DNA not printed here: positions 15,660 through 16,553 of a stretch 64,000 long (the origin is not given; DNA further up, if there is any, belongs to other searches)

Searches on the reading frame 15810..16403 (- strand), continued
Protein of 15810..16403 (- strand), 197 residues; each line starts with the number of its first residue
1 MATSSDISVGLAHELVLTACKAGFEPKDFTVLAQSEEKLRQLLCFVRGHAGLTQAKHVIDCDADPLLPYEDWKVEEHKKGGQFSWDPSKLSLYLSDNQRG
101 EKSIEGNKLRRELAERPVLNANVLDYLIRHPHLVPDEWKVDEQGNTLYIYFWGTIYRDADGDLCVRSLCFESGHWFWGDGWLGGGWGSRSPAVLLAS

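Call 82: find_homologous_proteins(query=L081:6067-6864:+, max_evalue=1e-30)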
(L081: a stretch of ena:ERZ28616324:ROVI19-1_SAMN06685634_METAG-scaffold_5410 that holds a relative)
Query L081:6067-6864:+ (266 aa): 7999 proteins with E <= 1e-30 among 8000 candidates; the best 120 are listed.
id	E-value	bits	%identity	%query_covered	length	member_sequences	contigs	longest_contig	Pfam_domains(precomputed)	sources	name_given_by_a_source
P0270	1.2e-132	459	76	100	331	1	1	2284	PF00078.33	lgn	-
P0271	1.0e-130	453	76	100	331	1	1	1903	PF00078.33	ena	-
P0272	6.1e-125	434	71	100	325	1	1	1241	PF00078.33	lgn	-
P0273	1.9e-124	433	72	100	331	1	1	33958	PF00078.33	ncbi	ncbi:MAG: reverse transcriptase/maturase family protein [Candidatus Andersenbacteria bacterium]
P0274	2.2e-124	432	72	100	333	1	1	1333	PF00078.33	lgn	-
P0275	3.3e-123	428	73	99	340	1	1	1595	PF00078.33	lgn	-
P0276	3.7e-123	428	69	99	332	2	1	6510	PF00078.33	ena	-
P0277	5.8e-123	428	70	100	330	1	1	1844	PF00078.33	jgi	-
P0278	8.7e-123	427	70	100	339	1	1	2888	PF00078.33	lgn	-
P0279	9.0e-123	427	72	99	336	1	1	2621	PF00078.33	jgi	jgi:retron-type reverse transcriptase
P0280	2.2e-122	426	70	100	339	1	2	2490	PF00078.33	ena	-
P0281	2.8e-122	425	71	100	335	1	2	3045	PF00078.33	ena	-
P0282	3.3e-122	425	71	100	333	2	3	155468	PF00078.33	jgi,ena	-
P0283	7.4e-122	424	70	100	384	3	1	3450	PF00078.33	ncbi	ncbi:MAG: reverse transcriptase/maturase family protein, partial [Patescibacteria group bacterium]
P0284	9.1e-122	424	72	99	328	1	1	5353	PF00078.33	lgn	-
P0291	5.9e-121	421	69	99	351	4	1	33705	PF00078.33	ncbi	ncbi:MAG: reverse transcriptase domain-containing protein [Candidatus Andersenbacteria bacterium]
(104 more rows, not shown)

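Call 83: find_encoding_contigs(protein=P0001, flank=500, max_places=2)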
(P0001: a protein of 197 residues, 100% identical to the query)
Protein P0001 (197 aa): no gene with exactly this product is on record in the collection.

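Call 84: find_encoding_contigs(protein=P0273, flank=6000, max_places=2)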
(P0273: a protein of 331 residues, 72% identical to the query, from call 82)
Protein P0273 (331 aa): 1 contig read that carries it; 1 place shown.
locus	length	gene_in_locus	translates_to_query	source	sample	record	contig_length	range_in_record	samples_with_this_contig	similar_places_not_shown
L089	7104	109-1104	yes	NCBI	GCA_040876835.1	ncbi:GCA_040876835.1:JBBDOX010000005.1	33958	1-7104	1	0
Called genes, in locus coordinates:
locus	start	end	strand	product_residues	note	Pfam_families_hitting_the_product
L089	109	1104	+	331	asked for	PF00078:RVT_1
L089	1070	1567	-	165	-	PF00186:DHFR_1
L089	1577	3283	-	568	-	PF02511:Thy1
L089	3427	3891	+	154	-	-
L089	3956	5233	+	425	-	PF08245:Mur_ligase_M, PF27239:FOL3_C, PF02875:Mur_ligase_C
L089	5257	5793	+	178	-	PF01864:CarS-like, PF01148:CTP_transf_1 (weak)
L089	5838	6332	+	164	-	-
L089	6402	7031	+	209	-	PF09997:DUF2238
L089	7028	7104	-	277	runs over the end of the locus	PF00480:ROK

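Call 85: find_encoding_contigs(protein=P0291, flank=6000, max_places=2)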
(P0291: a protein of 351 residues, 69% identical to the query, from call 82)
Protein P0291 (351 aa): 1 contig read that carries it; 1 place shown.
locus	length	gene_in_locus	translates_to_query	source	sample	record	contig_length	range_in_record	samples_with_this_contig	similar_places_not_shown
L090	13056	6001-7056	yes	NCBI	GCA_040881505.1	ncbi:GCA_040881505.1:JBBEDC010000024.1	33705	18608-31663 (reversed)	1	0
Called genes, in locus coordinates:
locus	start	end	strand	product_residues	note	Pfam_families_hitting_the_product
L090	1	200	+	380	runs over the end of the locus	PF00145:DNA_methylase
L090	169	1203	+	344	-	PF09565:RE_NgoFVII, PF13091:PLDc_2, PF20731:RE_NgoFVII_C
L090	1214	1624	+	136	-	PF03852:Vsr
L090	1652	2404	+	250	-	PF12705:PDDEXK_1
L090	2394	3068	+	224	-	PF09397:FtsK_gamma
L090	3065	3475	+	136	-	-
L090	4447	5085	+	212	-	-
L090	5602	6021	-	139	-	PF22296:bAvd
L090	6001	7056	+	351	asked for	PF00078:RVT_1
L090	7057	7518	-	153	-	-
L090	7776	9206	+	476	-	PF28123:DUF8370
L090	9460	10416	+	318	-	PF02086:MethyltransfD12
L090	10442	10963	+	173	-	-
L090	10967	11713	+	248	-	PF01555:N6_N4_Mtase, PF01170:UPF0020, PF13847:Methyltransf_31 (weak), PF01555:N6_N4_Mtase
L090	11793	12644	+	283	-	-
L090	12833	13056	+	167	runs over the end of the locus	PF00293:NUDIX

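Call 86: list_cluster_members(proteins=[L089:3427-3891:+, L089:5838-6332:+, L090:3065-3475:+, L090:4447-5085:+, P0001])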
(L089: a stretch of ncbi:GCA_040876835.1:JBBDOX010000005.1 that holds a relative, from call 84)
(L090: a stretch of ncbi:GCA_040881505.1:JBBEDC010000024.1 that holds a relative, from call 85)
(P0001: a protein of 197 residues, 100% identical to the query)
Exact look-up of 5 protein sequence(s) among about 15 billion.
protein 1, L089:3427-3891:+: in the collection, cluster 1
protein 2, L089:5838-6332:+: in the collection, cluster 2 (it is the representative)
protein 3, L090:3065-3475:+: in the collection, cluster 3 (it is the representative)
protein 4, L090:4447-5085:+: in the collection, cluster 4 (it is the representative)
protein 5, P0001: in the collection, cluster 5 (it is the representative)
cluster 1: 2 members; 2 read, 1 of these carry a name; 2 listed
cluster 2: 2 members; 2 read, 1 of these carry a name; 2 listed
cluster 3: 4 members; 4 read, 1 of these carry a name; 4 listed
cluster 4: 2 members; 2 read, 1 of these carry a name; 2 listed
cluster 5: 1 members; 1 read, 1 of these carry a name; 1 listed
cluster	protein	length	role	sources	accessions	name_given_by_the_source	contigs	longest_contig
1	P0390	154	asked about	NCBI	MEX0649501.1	MAG: hypothetical protein WD200_00690 [Candidatus Andersenbacteria bacterium]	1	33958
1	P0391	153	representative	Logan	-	-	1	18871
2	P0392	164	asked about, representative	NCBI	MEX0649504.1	MAG: hypothetical protein WD200_00705 [Candidatus Andersenbacteria bacterium]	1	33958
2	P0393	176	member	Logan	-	-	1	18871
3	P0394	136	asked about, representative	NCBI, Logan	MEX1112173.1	MAG: hypothetical protein WEC84_01810 [Candidatus Andersenbacteria bacterium]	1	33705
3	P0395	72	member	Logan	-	-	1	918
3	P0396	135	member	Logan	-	-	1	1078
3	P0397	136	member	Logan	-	-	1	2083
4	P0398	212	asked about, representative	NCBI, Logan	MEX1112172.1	MAG: hypothetical protein WEC84_01805 [Candidatus Andersenbacteria bacterium]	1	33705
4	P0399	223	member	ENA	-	-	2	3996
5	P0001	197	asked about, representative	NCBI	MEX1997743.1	MAG: hypothetical protein WEA04_03685 [Candidatus Andersenbacteria bacterium]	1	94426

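Call 87: search_dna_similar(query=L062:11441-12436:+, collection=phages, mode=protein, max_rows=30, rows=spread)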
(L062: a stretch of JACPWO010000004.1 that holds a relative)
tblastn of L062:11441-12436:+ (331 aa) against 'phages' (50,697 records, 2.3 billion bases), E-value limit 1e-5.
Records with a match: 173; places in all: 174; records where one place covers at least 80% of the query: 124.
Best place of each record, by identity: <60% 173.
By first word of the organism name: Bacteriophage 38; Bacteroides 30; uncultured 16; Faecalibacterium 15; Pseudomonas 8; Vibrio 6; Streptococcus 6; Bordetella 5; CrAssphage 5; Bacillus 4; and 24 more.
By host as written in the record: - 81; Faecalibacterium prausnitzii 12; Bacillus alcalophilus CGMCC 1.3604 3; Butyrivibrio fibrisolvens DSM 3071 3; Helicobacter canis 3; Vibrio parahaemolyticus 2; Pseudoalteromonas elyakovii HL-AS1 2; Pseudomonas aeruginosa 2; and 56 more.
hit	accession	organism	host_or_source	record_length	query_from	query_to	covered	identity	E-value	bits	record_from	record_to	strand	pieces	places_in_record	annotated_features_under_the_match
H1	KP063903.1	Bacillus phage BalMu-1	Bacillus alcalophilus CGMCC 1.3604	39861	5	329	98%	37.9%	1e-61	218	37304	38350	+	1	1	retron-type RNA-directed DNA polymerase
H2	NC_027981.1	Vibrio phage VP585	Vibrio parahaemolyticus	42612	6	325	97%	36.7%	1e-57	206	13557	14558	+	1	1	Reverse transcriptase | gp21 protein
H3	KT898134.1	Aeromonas phage phiARM81mr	Aeromonas sp. ARM81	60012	10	325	95%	36.0%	7e-48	178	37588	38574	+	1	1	retron-type RNA-directed DNA polymerase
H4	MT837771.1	Bacteriophage sp.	human fecal samples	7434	10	321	94%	34.2%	9e-49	180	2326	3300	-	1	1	record has no annotation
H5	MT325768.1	Psychrobacillus phage Perkons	Psychrobacillus psychrodurans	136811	7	323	96%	32.9%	1e-40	157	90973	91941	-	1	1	reverse transcriptase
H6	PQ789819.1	Burkholderia phage vB_E192a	Burkholderia sp.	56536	18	318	91%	33.6%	8e-49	181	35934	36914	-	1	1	RNA-directed DNA polymerase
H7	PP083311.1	Pseudomonas phage VB_PaD_phPA-G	Pseudomonas aeruginosa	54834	17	325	93%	32.4%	2e-43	165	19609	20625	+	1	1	reverse transcriptase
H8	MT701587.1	Burkholderia phage Magia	Burkholderia cenocepacia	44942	18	318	91%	32.7%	5e-46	172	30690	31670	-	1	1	reverse transcriptase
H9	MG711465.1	Faecalibacterium phage FP_Brigit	Faecalibacterium prausnitzii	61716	9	321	95%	30.4%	2e-29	124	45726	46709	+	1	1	reverse transcriptase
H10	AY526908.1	Bordetella phage BMP-1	-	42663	10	319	94%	30.7%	2e-40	156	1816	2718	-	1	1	none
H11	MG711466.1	Faecalibacterium phage FP_Toutatis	Faecalibacterium prausnitzii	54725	9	319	94%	29.9%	2e-29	124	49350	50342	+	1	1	retron-type RNA-directed DNA polymerase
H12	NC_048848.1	Butyrivibrio phage Arawn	Butyrivibrio fibrisolvens DSM 3071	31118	8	319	94%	29.2%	1e-30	128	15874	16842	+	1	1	Reverse transcriptase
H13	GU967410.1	Lactobacillus phage LBR48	-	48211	7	319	95%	28.2%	1e-26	115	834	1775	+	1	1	putative reverse transcriptase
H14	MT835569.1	Bacteriophage sp.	human fecal samples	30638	9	321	95%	28.0%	7e-28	120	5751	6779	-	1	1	record has no annotation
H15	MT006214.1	CrAssphage LMMB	human gut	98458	11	327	96%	27.1%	2e-30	127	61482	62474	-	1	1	reverse transcriptase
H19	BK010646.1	Bacteroides phage p00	Bacteroides dorei CL02T12C06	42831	5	321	96%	24.2%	1e-15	84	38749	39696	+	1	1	reverse transcriptase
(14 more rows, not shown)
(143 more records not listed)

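Call 88: get_annotated_region(hit=H1, flank=20000)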
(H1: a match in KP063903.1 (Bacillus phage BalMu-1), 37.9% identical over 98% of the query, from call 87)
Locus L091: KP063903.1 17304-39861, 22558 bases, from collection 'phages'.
description: Bacillus phage BalMu-1 copy 2, complete genome.
organism: Bacillus phage BalMu-1 (NCBI taxid 1567487)
taxonomy: Viruses; Duplodnaviria; Heunggongvirae; Uroviricota; Caudoviricetes
host: Bacillus alcalophilus CGMCC 1.3604; source: -; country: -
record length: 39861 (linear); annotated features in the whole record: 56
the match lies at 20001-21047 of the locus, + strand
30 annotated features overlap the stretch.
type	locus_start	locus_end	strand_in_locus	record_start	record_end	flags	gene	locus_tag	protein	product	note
CDS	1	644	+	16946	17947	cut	-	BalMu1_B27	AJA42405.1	hypothetical protein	-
CDS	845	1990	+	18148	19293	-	-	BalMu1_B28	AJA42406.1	hypothetical protein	FIG00514704: hypothetical protein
CDS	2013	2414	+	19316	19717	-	-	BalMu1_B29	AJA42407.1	hypothetical protein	FIG00522249: hypothetical protein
CDS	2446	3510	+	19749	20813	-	-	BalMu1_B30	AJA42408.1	hypothetical protein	FIG00515375: hypothetical protein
CDS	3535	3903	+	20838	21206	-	-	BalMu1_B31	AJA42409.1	hypothetical protein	-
CDS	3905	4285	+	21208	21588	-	-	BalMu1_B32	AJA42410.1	hypothetical protein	-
CDS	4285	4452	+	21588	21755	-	-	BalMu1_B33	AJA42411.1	hypothetical protein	-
CDS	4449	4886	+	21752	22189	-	-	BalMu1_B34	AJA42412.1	hypothetical protein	-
CDS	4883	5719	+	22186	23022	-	-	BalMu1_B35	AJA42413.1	hypothetical protein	-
CDS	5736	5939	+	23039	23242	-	-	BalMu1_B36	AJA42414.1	hypothetical protein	-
CDS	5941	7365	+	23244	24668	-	-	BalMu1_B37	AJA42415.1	XkdK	Phage-like element PBSX protein xkdK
CDS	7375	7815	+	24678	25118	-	-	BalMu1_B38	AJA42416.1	XkdM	Phage-like element PBSX protein xkdM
CDS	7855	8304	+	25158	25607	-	-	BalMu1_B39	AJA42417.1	XkdN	Phage-like element PBSX protein xkdN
CDS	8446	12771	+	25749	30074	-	-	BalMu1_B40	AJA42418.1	tail length tape-measure protein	-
CDS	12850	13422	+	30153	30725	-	-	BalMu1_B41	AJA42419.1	XkdP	Phage-like element PBSX protein xkdP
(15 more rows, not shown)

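Call 89: get_annotated_region(hit=H2, flank=20000)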
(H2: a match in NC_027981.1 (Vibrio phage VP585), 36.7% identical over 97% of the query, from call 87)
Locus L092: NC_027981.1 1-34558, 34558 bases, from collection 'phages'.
description: Vibrio phage VP58.5, complete genome.
organism: Vibrio phage VP585 (NCBI taxid 631719)
taxonomy: Viruses; Duplodnaviria; Heunggongvirae; Uroviricota; Caudoviricetes; Vhmlvirus; Vhmlvirus VP585
host: Vibrio parahaemolyticus; source: -; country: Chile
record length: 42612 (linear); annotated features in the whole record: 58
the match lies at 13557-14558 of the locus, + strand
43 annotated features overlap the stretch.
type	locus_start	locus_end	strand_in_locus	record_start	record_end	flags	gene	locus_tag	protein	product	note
CDS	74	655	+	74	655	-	-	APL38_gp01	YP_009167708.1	gp01 protein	ORF01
CDS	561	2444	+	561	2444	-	-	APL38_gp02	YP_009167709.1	terminase large subunit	ORF02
CDS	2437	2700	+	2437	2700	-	-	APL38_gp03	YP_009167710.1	head-tail adaptor Ad1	ORF03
CDS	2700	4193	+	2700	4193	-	-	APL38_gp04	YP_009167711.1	portal protein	ORF04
CDS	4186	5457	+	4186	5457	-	-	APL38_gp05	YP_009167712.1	head maturation protease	ORF05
CDS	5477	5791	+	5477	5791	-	-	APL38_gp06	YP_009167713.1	head decoration protein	ORF06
CDS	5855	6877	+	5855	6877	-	-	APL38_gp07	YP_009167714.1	major head protein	ORF07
CDS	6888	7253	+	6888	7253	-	-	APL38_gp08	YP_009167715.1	gp08 protein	ORF08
CDS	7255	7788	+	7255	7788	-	-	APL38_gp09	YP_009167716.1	tail completion or Neck1 protein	ORF09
CDS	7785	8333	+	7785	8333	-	-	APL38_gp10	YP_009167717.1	gp10 protein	ORF10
CDS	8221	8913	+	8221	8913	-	-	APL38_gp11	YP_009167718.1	baseplate assembly protein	ORF11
CDS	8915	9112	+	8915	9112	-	-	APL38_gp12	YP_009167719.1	gp12 protein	ORF12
CDS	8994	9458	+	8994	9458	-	-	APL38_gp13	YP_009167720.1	baseplate wedge subunit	ORF13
CDS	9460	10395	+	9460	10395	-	-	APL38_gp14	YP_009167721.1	baseplate protein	ORF14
CDS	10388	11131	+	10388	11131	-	-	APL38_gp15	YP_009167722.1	tail protein I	ORF15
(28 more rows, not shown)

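Call 90: get_annotated_region(hit=H12, flank=20000)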
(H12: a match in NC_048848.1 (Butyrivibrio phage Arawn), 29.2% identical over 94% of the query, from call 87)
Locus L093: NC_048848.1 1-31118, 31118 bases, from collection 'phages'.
description: Butyrivibrio phage Arawn, complete genome.
organism: Butyrivibrio phage Arawn (NCBI taxid 2724180)
taxonomy: Viruses; Duplodnaviria; Heunggongvirae; Uroviricota; Caudoviricetes; Arawnvirus; Arawnvirus arawn
host: Butyrivibrio fibrisolvens DSM 3071; source: -; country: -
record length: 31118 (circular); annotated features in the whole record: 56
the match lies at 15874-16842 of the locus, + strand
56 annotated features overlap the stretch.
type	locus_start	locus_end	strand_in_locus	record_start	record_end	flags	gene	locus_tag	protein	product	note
CDS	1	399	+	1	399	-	-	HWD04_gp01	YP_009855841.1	hypothetical protein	Similar to uncharacterised hypothetical protein in Staphylococcus phage phi5967PVL (874267.G4KNP9_9CAUD, VOG0519, ...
CDS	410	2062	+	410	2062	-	-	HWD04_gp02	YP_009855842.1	terminase large subunit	Similar to terminase in Clostridium phage phiMMP04 (1204535.J9QEC9_9CAUD, VOG4544, YP_006990556.1). Pfam (PF03354.15). ...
regulatory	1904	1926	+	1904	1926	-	-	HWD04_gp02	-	promoter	promoter predicted by PhagePromoter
CDS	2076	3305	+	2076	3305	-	-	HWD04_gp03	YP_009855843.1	portal protein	Similar to portal protein in Lactobacillus phage iA2 (YP_009201496.1), Pfam (PF04860.12). ORF predicted by GeneMarkS-2, ...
CDS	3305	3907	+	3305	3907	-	-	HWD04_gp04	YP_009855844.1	head maturation protease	Similar to prohead protease in Enterococcus phage EFRM31 (767806.D7PQ42_9CAUD, YP_004306644.1), and Enterococcus phage ...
CDS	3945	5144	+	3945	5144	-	-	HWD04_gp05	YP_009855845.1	major head protein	Similar to putative phage capsid family in Streptococcus phage phiD12 (1289600.M1Q1R5_9VIRU), and hypothetical protein ...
CDS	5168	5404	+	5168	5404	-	-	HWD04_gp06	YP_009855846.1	hypothetical protein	Hypothetical coding region with unknown function . ORF predicted by GeneMarkS-2, Glimmer3, Phanotate-v1.1.2, ...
CDS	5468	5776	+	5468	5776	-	-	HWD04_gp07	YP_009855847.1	neck protein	Similar to DNA packaging protein in Paenibacillus phage PG1 (VOG0204, YP_008129871.1). ORF predicted by GeneMarkS-2, ...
CDS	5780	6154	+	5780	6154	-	-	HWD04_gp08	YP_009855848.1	head-tail adaptor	Similar to uncharacterised hypothetical protein in Streptococcus phage PH10 (644007.C5J966_9CAUD, VOG3409, VOG4589, ...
CDS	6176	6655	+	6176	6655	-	-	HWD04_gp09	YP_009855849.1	hypothetical protein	Hypothetical possible coding region with unknown function. ORF predicted by GeneMarkS-2, Glimmer3, Phanotate-v1.1.2, ...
CDS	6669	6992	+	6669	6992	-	-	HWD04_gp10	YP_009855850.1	hypothetical protein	Similar to uncharacterised hypothetical protein in Lactobacillus phage LD25A (VOG0704, YP_009097890.1) and ...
CDS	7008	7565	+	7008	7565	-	-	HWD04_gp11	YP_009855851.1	major tail protein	Similar to major tail protein Paenibacillus phage Harrison (VOG4586, YP_009193824.1) and Paenibacillus phage Vegas ...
regulatory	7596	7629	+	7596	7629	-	-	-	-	terminator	Predicted by FindTerm v2.8.1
CDS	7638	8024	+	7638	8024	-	-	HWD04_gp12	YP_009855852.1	tail protein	Hypothetical possible coding region with unknown function. ORF predicted by GeneMarkS-2, Glimmer3, Phanotate-v1.1.2, ...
CDS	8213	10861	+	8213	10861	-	-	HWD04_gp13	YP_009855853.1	tape measure protein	Similar to putative tape measure protein Lactobacillus phage Ld17 (VOG4545, YP_009098674.1), TIGRfam (TIGR01760). ORF ...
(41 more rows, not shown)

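Call 91: get_annotated_region(hit=H13, flank=20000)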
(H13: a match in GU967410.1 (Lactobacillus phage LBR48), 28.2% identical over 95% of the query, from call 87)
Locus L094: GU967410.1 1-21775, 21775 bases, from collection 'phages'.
description: Lactobacillus phage LBR48, complete genome.
organism: Lactobacillus phage LBR48 (NCBI taxid 755164)
taxonomy: Viruses; Duplodnaviria; Heunggongvirae; Uroviricota; Caudoviricetes; Anamdongvirus; Anamdongvirus LBR48
host: -; source: -; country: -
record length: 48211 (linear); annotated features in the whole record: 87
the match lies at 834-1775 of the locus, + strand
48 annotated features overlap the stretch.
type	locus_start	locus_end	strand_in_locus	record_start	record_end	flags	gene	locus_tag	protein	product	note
CDS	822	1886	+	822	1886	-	-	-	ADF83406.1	putative reverse transcriptase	-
CDS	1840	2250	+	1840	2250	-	-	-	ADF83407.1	hypothetical protein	-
CDS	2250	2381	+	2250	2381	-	-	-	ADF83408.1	hypothetical protein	-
CDS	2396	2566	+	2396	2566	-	-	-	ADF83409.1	hypothetical protein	-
CDS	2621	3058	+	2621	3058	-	-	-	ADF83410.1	hypothetical protein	-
CDS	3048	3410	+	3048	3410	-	-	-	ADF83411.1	hypothetical protein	-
CDS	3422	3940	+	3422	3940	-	-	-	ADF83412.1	putative holin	-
CDS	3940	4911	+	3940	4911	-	-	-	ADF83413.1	putative lyzozyme M1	-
CDS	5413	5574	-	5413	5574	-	-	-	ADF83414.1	hypothetical protein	-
CDS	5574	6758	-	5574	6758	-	-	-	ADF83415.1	putative integrase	-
CDS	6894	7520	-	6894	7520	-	-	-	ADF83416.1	putative membrane protein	-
CDS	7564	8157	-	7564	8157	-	-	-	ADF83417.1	putative membrane protein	-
CDS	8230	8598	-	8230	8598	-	-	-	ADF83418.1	putative membrane protein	-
CDS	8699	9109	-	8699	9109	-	-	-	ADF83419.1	putative receptor protein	-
CDS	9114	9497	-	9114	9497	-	-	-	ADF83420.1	putative transcription regulator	-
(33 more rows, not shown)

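Call 92: get_annotated_region(hit=H19, flank=20000)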
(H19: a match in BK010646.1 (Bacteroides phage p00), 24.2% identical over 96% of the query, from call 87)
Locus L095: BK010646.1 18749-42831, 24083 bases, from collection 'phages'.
description: TPA_exp: Bacteroides phage p00, complete sequence.
organism: Bacteroides phage p00 (NCBI taxid 2306278)
taxonomy: Viruses; Duplodnaviria; Heunggongvirae; Uroviricota; Caudoviricetes
host: Bacteroides dorei CL02T12C06; source: -; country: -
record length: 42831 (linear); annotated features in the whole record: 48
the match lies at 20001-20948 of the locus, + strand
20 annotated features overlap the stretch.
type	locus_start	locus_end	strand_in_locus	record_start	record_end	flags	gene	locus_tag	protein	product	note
CDS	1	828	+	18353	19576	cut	-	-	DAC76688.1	major capsid protein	contains BACON domain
CDS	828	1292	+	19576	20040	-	-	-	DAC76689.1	lysin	-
misc_feature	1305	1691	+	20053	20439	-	-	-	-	-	hypothetical protein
misc_feature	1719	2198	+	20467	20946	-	-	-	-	-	hypothetical protein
misc_feature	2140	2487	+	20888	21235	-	-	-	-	-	hypothetical protein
misc_feature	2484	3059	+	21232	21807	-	-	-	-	-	hypothetical protein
misc_feature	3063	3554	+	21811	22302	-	-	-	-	-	hypothetical protein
misc_feature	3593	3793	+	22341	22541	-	-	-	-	-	hypothetical protein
CDS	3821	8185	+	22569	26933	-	-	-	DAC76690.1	tape measure protein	-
CDS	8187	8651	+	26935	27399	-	-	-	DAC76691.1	baseplate hub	-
CDS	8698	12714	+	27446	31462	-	-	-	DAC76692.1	minor tail protein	-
misc_feature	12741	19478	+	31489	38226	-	-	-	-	-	hypothetical protein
repeat_region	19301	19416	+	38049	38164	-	-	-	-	diversity generating retroelement variable repeat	-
misc_feature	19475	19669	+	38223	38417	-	-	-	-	-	hypothetical protein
repeat_region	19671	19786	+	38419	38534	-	-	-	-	diversity generating retroelement template repeat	-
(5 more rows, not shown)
